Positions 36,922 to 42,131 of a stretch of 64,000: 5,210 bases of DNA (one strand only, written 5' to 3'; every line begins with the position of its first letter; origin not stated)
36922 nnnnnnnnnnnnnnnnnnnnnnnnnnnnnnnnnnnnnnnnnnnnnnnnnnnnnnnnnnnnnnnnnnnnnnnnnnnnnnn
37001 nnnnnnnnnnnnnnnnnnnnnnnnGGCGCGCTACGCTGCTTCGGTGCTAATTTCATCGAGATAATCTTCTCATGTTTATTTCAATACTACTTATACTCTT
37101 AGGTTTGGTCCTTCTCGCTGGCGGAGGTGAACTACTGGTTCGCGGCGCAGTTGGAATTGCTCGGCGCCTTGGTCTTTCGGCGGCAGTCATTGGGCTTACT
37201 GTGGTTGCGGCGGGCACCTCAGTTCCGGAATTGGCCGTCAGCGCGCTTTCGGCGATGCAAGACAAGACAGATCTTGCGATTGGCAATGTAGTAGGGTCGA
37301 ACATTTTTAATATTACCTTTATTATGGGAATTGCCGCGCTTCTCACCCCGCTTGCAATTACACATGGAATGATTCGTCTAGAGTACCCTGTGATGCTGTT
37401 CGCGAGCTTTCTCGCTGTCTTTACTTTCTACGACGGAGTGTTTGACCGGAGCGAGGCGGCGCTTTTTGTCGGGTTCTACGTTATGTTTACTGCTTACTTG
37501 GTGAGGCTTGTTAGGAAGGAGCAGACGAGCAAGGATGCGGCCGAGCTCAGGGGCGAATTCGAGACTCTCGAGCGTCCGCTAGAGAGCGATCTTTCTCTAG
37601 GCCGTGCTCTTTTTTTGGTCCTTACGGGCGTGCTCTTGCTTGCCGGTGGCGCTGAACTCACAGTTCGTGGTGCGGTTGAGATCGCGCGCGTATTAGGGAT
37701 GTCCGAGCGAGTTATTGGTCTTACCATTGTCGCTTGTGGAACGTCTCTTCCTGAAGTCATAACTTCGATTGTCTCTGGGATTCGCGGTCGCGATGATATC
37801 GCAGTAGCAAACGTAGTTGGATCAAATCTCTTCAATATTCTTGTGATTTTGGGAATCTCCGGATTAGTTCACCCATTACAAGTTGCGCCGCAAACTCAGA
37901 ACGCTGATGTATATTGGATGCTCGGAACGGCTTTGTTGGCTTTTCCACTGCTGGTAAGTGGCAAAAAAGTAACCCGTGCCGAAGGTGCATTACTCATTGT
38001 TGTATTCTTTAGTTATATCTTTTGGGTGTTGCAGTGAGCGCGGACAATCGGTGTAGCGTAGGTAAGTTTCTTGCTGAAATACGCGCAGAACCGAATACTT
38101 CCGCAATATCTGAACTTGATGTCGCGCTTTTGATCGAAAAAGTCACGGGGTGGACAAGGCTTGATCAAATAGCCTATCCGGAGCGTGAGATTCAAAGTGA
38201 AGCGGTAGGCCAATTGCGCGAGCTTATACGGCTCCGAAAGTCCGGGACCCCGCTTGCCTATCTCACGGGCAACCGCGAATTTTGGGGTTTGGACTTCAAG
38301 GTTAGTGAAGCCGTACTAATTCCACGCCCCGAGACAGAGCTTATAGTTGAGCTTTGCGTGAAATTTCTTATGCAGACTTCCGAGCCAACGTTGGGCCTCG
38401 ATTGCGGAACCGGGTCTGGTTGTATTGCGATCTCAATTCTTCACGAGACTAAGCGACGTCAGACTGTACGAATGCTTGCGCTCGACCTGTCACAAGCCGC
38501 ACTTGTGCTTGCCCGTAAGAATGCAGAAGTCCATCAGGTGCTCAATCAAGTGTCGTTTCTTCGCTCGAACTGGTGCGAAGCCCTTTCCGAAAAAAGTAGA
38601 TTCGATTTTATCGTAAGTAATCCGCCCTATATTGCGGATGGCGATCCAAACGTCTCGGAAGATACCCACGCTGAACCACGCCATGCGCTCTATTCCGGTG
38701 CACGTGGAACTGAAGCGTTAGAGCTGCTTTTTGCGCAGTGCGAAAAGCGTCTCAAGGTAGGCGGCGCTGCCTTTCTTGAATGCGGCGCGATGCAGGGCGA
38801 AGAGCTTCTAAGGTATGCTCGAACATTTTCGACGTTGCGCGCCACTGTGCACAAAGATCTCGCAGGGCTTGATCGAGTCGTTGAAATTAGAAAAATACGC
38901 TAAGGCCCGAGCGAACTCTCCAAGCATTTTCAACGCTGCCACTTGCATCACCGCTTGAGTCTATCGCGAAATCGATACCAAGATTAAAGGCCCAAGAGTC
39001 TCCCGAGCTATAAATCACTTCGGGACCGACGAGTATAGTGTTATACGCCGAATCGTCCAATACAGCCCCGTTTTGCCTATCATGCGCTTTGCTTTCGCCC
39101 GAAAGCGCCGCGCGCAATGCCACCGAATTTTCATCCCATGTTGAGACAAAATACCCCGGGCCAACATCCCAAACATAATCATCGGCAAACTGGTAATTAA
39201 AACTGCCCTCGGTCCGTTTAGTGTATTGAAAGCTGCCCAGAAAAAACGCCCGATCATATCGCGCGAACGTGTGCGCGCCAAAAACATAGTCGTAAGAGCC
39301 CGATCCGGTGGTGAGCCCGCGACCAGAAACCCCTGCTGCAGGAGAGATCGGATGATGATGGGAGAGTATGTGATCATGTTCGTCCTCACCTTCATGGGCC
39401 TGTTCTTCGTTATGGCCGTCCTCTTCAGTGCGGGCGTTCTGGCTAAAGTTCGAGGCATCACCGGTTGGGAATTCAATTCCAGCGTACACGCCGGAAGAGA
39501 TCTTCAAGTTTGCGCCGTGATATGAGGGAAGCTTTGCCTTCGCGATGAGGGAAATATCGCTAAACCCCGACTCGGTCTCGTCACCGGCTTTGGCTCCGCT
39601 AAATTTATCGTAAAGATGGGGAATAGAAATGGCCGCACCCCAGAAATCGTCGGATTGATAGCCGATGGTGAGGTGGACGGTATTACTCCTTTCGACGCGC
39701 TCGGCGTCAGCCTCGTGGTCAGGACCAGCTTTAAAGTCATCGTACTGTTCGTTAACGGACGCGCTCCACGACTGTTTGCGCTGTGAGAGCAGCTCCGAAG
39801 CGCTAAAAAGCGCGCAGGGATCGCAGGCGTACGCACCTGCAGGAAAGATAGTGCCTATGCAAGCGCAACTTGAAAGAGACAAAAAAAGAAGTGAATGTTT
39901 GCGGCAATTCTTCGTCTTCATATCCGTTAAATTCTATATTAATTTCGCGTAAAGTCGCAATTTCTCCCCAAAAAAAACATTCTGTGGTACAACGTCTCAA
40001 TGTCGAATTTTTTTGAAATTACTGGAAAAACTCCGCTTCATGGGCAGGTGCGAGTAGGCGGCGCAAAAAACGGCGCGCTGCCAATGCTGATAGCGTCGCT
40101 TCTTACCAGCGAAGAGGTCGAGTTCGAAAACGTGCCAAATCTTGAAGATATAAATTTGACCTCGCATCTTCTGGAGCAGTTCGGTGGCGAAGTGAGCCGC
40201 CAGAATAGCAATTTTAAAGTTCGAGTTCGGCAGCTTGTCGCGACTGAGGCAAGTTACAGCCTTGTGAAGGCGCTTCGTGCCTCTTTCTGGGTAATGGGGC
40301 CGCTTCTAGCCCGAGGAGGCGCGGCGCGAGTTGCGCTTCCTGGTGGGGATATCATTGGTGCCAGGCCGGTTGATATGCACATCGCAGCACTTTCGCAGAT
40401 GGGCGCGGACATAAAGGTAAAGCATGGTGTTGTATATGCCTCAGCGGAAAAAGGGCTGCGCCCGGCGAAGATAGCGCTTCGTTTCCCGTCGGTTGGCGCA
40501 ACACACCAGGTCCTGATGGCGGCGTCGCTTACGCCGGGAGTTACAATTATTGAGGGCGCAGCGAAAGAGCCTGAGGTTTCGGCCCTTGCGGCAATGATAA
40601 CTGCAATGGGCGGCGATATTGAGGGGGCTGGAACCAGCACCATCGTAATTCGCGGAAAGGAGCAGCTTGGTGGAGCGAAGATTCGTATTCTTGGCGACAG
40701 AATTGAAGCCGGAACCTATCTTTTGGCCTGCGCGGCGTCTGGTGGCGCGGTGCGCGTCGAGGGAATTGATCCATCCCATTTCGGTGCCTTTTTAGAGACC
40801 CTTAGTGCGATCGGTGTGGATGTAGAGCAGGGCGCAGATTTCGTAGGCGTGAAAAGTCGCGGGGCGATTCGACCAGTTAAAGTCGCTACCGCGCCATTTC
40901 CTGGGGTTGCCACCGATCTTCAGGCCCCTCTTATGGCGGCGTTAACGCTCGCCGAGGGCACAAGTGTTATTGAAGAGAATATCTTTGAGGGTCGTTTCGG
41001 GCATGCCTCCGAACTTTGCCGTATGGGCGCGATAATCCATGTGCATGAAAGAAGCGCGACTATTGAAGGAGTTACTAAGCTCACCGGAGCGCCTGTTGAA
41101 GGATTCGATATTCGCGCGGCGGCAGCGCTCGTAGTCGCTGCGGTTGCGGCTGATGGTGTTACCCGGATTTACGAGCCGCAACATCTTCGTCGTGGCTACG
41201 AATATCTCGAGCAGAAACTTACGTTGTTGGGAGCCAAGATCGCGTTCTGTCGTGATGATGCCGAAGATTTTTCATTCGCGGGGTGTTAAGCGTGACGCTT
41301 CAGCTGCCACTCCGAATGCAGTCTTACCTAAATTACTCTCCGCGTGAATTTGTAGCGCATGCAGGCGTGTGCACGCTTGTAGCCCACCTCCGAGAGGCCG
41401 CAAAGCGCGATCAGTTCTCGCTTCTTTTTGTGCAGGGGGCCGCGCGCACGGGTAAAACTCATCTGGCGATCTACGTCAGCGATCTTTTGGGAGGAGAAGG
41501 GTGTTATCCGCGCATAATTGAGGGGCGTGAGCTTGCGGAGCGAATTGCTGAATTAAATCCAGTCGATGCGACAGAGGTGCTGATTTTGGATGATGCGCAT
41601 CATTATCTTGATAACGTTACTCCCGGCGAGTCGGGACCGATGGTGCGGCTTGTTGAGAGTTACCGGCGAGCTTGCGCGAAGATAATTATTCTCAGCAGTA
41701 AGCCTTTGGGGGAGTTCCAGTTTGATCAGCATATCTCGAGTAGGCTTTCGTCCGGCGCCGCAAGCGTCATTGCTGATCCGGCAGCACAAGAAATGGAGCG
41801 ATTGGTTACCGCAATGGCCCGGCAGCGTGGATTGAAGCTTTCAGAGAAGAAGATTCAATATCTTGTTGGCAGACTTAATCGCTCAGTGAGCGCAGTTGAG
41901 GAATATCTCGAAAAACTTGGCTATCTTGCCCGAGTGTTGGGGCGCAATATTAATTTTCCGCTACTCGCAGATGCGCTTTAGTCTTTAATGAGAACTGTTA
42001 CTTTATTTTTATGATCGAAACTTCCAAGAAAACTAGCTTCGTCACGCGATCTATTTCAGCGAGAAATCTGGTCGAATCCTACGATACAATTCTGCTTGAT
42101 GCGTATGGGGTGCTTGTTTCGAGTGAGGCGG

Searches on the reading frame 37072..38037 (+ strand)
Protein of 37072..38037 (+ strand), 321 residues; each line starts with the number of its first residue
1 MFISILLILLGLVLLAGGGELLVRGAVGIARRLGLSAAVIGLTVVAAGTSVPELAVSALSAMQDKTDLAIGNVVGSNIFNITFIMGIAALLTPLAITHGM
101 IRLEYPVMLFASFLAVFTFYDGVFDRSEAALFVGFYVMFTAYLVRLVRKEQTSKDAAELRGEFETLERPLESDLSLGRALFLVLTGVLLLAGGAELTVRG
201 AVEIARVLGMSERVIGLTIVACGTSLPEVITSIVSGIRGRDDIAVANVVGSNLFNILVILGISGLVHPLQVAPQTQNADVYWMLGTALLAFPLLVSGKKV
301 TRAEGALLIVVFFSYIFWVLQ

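Call 6: search_protein_families(library=pfam, proteins=[window:37072-38037:+], max_evalue=0.01)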
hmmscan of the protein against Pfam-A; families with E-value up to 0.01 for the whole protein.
window:37072-38037:+ (321 aa): 1 family
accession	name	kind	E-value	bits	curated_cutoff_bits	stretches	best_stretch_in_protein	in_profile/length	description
PF01699.29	Na_Ca_ex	-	1.3e-67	226.9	24.9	2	180-320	3-150/151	Sodium/calcium exchanger protein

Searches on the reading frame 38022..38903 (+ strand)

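Call 6: search_protein_families(library=pfam, proteins=[window:38022-38903:+], max_evalue=0.01)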
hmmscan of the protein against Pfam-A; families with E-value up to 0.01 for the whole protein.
window:38022-38903:+ (293 aa): 13 families
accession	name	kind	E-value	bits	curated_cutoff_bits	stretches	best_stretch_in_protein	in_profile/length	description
PF05175.20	MTS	-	1.4e-12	48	23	1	119-215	26-122/170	Methyltransferase small domain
PF17827.6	PrmC_N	-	2.2e-12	47.8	23.4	1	28-83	16-71/71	PrmC N-terminal domain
PF13847.12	Methyltransf_31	-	3.7e-08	33.6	27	1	126-202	8-83/145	Methyltransferase domain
PF13649.12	Methyltransf_25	-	2.1e-07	32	27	1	126-200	2-71/97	Methyltransferase domain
PF01170.24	UPF0020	-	2.7e-06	27.7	22.3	1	142-203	70-131/197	RMKL-like, methyltransferase domain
PF06325.19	PrmA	-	2.8e-06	27.5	22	1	110-200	149-233/296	Ribosomal protein L11 methyltransferase (PrmA)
PF03602.21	Cons_hypoth95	-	1.5e-05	25.2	24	1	102-206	22-126/182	Conserved hypothetical protein 95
PF02384.22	N6_Mtase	-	3.8e-05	23.6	20.4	1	108-216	34-149/311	N-6 DNA Methylase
PF07669.17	Eco57I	-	0.00041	20.9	25.3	1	177-215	63-94/171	Eco57I restriction-modification methylase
PF08242.18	Methyltransf_12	-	0.0007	20.7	30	1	126-200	1-72/98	Methyltransferase domain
PF09445.16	Methyltransf_15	-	0.0008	19.5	22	1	128-202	9-80/165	RNA cap guanine-N2 methyltransferase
PF08241.18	Methyltransf_11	-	0.0012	19.9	21.2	1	126-200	1-67/95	Methyltransferase domain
PF01209.24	Ubie_methyltran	-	0.0015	18.4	20.1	1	117-197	43-120/233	ubiE/COQ5 methyltransferase family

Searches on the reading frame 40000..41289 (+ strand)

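Call 6: search_protein_families(library=pfam, proteins=[window:40000-41289:+], max_evalue=0.01)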
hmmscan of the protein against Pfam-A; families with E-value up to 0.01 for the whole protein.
window:40000-41289:+ (429 aa): 1 family
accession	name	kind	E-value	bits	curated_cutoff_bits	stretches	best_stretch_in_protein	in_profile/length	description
PF00275.25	EPSP_synthase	-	7.3e-95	318.6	22.8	1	8-407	2-417/417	EPSP synthase (3-phosphoshikimate 1-carboxyvinyltransferase)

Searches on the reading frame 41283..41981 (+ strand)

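Call 6: search_protein_families(library=pfam, proteins=[window:41283-41981:+], max_evalue=0.01)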
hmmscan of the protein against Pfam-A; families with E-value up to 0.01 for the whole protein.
window:41283-41981:+ (232 aa): 1 family
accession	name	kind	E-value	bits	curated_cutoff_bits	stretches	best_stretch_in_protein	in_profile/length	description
PF22688.2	Hda_lid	-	3.9e-06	27.2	27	1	174-228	7-61/65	Hda, lid domain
